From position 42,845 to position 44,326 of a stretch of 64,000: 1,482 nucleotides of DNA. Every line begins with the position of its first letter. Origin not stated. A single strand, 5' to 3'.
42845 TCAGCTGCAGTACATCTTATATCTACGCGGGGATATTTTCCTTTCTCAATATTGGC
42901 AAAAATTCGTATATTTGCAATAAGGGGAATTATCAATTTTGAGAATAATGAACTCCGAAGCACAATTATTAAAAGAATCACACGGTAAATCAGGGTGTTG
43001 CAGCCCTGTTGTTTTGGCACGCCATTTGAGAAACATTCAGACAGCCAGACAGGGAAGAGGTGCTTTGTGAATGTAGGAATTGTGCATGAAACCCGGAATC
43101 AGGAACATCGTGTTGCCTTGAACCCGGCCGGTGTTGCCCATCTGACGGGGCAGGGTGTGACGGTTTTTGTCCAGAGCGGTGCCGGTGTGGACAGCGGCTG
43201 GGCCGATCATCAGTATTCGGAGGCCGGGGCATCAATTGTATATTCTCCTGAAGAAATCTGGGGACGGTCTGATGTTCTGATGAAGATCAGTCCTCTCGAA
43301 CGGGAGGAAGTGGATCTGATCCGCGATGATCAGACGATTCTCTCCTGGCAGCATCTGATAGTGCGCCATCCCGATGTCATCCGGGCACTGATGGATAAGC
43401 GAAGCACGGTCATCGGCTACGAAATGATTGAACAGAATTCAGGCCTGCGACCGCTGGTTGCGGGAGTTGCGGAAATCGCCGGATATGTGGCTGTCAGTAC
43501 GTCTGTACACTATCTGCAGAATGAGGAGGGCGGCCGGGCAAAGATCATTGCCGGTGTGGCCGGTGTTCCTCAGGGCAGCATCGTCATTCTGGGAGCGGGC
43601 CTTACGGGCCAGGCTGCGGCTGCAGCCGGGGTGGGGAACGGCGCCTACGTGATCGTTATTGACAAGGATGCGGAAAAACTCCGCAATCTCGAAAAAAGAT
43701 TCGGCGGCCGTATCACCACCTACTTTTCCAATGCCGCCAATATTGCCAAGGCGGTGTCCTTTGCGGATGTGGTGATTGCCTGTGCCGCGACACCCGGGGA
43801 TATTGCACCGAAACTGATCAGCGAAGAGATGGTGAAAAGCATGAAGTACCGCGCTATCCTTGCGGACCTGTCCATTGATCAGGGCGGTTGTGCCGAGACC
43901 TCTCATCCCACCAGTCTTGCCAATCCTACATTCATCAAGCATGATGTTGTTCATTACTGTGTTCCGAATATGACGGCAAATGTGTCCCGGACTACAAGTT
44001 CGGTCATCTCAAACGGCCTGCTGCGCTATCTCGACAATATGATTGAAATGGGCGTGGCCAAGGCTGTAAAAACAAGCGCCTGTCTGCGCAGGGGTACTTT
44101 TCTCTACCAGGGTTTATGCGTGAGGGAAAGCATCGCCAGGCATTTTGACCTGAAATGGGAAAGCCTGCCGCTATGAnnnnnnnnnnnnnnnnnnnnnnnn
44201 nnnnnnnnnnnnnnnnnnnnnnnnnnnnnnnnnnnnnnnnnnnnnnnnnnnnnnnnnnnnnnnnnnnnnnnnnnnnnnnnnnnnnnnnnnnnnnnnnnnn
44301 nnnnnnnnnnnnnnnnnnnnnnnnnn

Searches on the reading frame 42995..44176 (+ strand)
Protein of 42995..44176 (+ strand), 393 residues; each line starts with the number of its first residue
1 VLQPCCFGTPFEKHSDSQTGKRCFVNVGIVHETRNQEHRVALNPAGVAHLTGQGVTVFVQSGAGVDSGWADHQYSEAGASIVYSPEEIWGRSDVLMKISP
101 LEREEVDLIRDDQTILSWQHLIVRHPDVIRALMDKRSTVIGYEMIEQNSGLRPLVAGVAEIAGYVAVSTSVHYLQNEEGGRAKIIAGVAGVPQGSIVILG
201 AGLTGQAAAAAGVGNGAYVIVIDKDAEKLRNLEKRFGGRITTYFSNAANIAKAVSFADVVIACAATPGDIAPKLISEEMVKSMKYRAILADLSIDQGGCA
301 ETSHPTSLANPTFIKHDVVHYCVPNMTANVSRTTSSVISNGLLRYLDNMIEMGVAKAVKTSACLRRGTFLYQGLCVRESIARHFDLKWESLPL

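Call 3: search_protein_families(library=pfam, proteins=[window:42995-44176:+], max_evalue=0.01)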
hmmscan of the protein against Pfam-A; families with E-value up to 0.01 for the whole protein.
window:42995-44176:+ (393 aa): 8 families
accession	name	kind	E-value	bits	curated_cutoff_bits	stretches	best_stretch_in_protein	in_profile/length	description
PF01262.27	AlaDh_PNT_C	-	1.3e-57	195.2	23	1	166-375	1-211/214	Alanine dehydrogenase/PNT, C-terminal domain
PF05222.21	AlaDh_PNT_N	-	6.1e-34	117.6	30.4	1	28-161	1-135/136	Alanine dehydrogenase/PNT, N-terminal domain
PF01488.26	Shikimate_DH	-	9.2e-07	29.5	24.3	1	193-293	12-112/138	Shikimate / quinate 5-dehydrogenase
PF03807.23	F420_oxidored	-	2.1e-05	25.5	21.6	1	196-264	2-67/94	NADP oxidoreductase coenzyme F420-dependent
PF02826.25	2-Hacid_dh_C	-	0.00031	20.6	25.1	0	194-289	37-123/178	D-isomer specific 2-hydroxyacid dehydrogenase, NAD binding domain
PF03435.24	Sacchrp_dh_NADP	-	0.00034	21.4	25.1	1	196-264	1-76/129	Saccharopine dehydrogenase NADP binding domain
PF02254.24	TrkA_N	-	0.00037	21.2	23.8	1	196-271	1-74/116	TrkA-N domain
PF03446.21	NAD_binding_2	-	0.007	16.8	21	0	196-293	2-93/161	NAD binding domain of 6-phosphogluconate dehydrogenase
